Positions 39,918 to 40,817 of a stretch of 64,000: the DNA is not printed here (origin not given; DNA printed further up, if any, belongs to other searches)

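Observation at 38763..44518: Compact RAI1/TCF20-family gene: about 690 aa instead of the ~1,900 aa of mammalian RAI1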

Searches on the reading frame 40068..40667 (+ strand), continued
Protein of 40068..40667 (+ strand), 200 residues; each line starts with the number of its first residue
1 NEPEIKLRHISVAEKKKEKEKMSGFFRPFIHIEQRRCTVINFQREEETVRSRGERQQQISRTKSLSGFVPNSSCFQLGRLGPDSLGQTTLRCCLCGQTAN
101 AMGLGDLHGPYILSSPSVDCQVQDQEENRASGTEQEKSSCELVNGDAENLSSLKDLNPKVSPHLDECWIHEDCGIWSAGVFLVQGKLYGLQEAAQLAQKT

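Call 80: find_encoding_contigs(protein=P0146, flank=10000, max_places=2)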
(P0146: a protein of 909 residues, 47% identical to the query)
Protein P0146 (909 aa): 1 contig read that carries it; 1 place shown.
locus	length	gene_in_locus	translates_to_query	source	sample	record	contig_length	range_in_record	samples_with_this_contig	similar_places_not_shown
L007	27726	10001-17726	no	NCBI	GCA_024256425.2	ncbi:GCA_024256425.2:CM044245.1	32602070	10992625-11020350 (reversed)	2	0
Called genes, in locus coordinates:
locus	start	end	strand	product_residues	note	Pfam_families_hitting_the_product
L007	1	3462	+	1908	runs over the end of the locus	PF00169:PH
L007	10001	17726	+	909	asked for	PF13771:zf-HC5HC2H, PF13832:zf-HC5HC2H_2 (weak)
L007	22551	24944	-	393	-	PF00069:Pkinase, PF07714:PK_Tyr_Ser-Thr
